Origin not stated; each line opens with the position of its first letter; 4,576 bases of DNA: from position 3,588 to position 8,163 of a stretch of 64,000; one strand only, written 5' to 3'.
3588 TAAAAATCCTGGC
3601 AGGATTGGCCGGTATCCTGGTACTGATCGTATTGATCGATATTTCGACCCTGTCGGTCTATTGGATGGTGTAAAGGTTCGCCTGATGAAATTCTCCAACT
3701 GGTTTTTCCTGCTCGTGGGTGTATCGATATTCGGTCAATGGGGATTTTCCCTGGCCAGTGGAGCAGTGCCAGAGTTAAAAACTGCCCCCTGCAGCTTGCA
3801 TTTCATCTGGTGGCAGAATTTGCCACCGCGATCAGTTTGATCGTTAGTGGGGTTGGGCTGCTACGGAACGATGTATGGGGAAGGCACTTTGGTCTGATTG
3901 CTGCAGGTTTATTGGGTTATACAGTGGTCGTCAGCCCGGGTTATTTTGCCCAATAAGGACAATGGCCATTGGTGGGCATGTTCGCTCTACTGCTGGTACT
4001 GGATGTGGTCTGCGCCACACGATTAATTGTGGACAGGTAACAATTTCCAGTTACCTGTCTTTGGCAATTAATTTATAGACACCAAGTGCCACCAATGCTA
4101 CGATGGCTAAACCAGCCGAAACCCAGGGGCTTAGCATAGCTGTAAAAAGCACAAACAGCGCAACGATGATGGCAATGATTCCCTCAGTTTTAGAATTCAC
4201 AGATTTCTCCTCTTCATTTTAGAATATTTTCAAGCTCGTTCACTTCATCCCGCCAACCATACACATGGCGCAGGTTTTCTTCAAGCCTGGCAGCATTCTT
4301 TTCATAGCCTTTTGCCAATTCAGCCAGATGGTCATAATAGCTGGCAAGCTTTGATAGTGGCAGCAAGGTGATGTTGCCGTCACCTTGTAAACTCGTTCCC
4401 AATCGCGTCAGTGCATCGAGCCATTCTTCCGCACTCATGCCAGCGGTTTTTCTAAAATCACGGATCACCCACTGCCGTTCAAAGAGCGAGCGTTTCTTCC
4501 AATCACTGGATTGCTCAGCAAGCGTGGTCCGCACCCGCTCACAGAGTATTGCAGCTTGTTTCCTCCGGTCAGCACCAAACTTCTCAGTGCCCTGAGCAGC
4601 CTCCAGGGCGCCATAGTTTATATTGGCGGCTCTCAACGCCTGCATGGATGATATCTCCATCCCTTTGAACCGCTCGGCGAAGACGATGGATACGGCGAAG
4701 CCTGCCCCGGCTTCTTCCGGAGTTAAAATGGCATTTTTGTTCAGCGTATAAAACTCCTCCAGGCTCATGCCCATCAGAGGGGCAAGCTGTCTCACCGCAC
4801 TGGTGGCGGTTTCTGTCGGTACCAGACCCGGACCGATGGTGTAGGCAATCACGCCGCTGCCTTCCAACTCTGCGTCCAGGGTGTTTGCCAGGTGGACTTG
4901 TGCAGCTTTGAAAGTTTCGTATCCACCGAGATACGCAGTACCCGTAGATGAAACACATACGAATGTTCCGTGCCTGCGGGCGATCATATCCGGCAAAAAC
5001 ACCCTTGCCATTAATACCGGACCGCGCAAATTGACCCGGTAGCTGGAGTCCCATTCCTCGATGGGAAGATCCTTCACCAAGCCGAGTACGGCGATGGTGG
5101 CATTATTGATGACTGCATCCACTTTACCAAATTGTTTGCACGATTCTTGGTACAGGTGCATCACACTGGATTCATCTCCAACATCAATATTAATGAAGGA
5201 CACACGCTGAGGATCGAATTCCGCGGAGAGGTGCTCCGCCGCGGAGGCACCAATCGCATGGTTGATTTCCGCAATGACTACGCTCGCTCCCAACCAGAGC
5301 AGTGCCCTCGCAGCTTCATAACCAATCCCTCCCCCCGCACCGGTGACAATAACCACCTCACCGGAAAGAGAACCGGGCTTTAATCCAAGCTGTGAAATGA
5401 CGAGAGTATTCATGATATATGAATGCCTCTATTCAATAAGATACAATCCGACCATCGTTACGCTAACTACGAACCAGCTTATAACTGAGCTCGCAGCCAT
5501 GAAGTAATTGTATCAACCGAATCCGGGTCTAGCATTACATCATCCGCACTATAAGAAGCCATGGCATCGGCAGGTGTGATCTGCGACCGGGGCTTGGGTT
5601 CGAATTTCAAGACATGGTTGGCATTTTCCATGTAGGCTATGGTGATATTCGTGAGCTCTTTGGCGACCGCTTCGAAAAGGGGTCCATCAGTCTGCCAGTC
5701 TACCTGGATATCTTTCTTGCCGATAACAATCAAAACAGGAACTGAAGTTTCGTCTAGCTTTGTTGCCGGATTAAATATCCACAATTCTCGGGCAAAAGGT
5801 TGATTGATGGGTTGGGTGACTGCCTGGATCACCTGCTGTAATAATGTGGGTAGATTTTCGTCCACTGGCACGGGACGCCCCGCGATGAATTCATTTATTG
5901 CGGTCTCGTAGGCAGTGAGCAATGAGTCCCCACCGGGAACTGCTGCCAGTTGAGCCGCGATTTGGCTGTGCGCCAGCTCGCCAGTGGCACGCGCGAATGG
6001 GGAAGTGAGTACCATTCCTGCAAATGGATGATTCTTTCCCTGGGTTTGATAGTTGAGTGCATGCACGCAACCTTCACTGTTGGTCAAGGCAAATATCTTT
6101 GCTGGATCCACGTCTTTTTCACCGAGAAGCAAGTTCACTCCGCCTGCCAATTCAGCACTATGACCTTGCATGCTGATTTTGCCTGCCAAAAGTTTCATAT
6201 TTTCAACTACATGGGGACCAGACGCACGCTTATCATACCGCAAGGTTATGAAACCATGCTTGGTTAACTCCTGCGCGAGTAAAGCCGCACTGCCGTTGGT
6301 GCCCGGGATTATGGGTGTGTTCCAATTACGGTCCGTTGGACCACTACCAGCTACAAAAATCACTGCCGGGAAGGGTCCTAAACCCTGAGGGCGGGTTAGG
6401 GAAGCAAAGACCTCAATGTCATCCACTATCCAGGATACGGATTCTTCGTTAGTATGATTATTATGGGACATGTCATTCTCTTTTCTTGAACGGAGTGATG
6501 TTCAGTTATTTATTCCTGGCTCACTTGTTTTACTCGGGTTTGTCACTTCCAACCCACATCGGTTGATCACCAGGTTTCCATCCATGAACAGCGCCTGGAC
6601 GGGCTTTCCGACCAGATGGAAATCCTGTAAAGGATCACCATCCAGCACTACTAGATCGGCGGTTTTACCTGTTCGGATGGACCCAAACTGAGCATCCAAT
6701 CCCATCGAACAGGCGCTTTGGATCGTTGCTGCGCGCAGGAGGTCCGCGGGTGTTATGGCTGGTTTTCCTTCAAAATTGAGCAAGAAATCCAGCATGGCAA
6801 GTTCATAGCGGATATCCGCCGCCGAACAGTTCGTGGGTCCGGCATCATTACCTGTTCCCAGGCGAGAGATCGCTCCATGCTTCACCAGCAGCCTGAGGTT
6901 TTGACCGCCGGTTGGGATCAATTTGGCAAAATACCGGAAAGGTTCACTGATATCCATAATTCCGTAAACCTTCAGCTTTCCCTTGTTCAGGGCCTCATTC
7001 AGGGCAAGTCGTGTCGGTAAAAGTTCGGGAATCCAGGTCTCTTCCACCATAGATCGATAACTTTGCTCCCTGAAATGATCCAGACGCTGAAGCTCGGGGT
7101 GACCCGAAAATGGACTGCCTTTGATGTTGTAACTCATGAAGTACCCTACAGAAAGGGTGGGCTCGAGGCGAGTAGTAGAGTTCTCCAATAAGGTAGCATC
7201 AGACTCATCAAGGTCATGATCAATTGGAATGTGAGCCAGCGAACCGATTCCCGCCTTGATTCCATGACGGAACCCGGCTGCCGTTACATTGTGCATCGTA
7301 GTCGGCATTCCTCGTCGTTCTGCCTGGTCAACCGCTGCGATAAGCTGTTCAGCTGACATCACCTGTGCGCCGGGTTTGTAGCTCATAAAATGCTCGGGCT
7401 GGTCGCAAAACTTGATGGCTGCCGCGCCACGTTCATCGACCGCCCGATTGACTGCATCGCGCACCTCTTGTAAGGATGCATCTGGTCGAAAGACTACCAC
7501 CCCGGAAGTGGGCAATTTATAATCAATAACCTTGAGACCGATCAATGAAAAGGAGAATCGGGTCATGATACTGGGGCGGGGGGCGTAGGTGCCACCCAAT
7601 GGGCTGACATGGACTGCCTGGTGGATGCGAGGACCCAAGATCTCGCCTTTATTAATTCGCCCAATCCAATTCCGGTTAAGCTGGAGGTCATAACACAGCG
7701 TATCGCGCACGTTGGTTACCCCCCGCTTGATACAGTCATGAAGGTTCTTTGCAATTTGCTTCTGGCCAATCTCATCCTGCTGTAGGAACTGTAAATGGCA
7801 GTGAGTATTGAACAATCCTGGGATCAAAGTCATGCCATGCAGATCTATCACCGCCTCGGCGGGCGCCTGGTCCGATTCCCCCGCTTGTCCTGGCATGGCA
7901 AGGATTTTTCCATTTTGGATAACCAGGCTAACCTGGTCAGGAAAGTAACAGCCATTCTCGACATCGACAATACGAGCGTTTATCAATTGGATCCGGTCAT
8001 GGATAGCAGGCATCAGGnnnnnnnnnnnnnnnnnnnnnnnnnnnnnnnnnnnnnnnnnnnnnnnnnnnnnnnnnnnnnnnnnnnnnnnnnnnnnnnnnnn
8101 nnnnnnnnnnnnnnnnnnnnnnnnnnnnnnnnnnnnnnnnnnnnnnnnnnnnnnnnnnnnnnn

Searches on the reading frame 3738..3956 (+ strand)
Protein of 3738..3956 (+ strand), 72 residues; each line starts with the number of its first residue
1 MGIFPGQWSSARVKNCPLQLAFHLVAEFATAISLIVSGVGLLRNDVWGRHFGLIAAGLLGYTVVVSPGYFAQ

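Call 42: search_protein_families(library=pfam, proteins=[window:3738-3956:+], max_evalue=1)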
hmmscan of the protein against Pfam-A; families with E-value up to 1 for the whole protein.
window:3738-3956:+ (72 aa): 2 families
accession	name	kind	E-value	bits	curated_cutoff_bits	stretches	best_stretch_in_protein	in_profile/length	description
PF23636.1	DUF7144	-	0.025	15.2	27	1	28-58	50-80/115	Domain of unknown function (DUF7144)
PF09900.14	DUF2127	-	0.065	13.9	24.3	1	19-58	66-105/140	Predicted membrane protein (DUF2127)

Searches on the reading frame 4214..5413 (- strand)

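Call 8: search_protein_families(library=pfam, proteins=[window:4214-5413:-], max_evalue=0.01)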
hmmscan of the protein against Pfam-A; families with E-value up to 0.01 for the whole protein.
window:4214-5413:- (399 aa): 4 families
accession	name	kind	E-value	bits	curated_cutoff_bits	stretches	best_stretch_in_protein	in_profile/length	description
PF00106.31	adh_short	-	4.2e-38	131.2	26.6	1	20-207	2-191/195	short chain dehydrogenase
PF13561.12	adh_short_C2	-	7.6e-28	98.1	27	1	25-234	1-208/236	Enoyl-(Acyl carrier protein) reductase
PF08659.16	KR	-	2.9e-10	40.8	22.6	1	21-161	3-141/180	KR domain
PF01370.27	Epimerase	-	0.0043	16.9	20.9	1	21-124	1-91/240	NAD dependent epimerase/dehydratase family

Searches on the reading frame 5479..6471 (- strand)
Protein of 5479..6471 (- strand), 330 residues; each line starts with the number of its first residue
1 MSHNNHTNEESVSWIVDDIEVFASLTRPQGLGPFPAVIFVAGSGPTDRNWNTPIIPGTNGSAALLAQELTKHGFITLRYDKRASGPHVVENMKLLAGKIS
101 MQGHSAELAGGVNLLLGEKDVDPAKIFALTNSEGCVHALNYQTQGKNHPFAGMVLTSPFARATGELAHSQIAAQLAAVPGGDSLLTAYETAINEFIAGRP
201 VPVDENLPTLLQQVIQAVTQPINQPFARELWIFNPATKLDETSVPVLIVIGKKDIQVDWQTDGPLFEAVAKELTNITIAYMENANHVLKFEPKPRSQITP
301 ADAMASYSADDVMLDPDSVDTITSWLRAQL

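Call 27: search_protein_families(library=ncbifam, proteins=[window:5479-6471:-], max_evalue=0.001)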
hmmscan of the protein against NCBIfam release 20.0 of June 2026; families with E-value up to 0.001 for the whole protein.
window:5479-6471:- (330 aa): 2 families
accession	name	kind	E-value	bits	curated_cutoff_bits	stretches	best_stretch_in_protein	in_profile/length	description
NF041096.1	esterase_EstD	equivalog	1.3e-21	77.2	600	1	15-289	141-388/421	esterase EstD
NF047920.1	lactonase_UilS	equivalog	0.00083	19.1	400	0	66-286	45-261/285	UilS family quorum-quenching N-acyl-homoserine lactonase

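Call 42: search_protein_families(library=pfam, proteins=[window:5479-6471:-], max_evalue=1)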
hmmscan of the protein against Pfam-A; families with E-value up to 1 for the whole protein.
window:5479-6471:- (330 aa): 3 families
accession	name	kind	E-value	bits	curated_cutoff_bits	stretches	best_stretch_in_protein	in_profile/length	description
PF12146.15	Hydrolase_4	-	4.2e-07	29.9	27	2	63-174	21-125/239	Serine aminopeptidase, S33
PF00326.27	Peptidase_S9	-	0.0065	16.4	22.6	1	233-289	132-190/213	Prolyl oligopeptidase family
PF20434.5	BD-FAE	-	0.057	13.4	26.8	0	232-260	178-206/215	BD-FAE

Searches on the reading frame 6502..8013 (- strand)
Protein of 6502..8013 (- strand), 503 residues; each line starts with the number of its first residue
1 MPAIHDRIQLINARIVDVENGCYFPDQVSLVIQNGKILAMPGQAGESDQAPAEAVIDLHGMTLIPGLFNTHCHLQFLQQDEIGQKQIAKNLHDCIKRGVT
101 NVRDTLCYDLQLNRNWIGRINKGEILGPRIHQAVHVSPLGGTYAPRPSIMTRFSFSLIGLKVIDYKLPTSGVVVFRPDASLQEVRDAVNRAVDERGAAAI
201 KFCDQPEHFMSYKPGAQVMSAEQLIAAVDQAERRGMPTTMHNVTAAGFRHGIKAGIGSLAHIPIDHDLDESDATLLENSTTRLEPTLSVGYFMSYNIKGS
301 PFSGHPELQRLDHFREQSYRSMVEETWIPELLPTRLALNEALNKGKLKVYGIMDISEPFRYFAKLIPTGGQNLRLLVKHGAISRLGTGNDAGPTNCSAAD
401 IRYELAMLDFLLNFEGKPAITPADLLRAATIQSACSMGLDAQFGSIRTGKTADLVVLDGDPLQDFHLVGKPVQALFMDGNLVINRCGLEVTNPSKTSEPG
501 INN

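Call 27: search_protein_families(library=ncbifam, proteins=[window:6502-8013:-], max_evalue=0.001)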
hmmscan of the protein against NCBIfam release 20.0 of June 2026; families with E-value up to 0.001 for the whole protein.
window:6502-8013:- (503 aa): 40 families (the best 25 are shown)
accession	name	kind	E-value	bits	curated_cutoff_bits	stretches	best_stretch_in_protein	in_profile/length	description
NF051886.1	XaaProDiPepCaul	equivalog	2.7e-34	118.9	500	2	12-263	4-245/398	Xaa-Pro dipeptidase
NF006549.0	PRK09045.1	equivalog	3.9e-14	52.1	540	2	419-459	340-380/444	TRZ/ATZ family hydrolase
TIGR01224.1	hutI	equivalog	1.5e-13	50.4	298.15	1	374-463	276-357/377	imidazolonepropionase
NF006056.0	PRK08204.1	subfamily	2.4e-13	49.7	391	2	416-475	338-396/449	hypothetical protein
NF006055.0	PRK08203.1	equivalog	3.5e-11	42.3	532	2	17-74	16-71/455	8-oxoguanine deaminase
NF005557.0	PRK07228.1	equivalog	8.4e-11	41.2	522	1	385-464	301-381/445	5'-deoxyadenosine deaminase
TIGR02967.1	guan_deamin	equivalog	8.6e-10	38.2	375.4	1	385-459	293-362/401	guanine deaminase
NF004701.0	PRK06038.1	equivalog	1.1e-08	34.2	609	1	25-76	21-68/432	N-ethylammeline chlorohydrolase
NF006689.0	PRK09237.1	equivalog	1.6e-08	33.5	371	1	10-104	7-91/383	amidohydrolase/deacetylase family metallohydrolase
NF006679.0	PRK09228.1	subfamily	1.2e-07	30.8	351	0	419-460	347-388/433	guanine deaminase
NF006681.0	PRK09229.1-2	equivalog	2.6e-07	29.8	362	0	414-460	344-389/451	formimidoylglutamate deiminase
NF009060.0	PRK12394.1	equivalog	3.9e-07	29.2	442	1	11-104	8-90/381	metallo-dependent hydrolase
NF011990.0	PRK15446.2-6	subfamily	7e-07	28.3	233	0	424-485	330-385/390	alpha-D-ribose 1-methylphosphonate 5-triphosphate diphosphatase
NF011986.0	PRK15446.2-2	equivalog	1.1e-06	27.7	465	0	428-474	330-379/406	alpha-D-ribose 1-methylphosphonate 5-triphosphate diphosphatase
NF005211.0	PRK06687.1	equivalog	2.8e-06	26.4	703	0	425-458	339-372/419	TRZ/ATZ family protein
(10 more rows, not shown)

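Call 42: search_protein_families(library=pfam, proteins=[window:6502-8013:-], max_evalue=1)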
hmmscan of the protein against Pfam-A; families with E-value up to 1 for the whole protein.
window:6502-8013:- (503 aa): 2 families
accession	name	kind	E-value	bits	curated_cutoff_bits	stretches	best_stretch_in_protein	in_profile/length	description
PF01979.26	Amidohydro_1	-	8.8e-22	78.2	25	1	62-482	1-345/345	Amidohydrolase family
PF07969.17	Amidohydro_3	-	2.5e-10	40.9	29.7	2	420-463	407-450/472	Amidohydrolase family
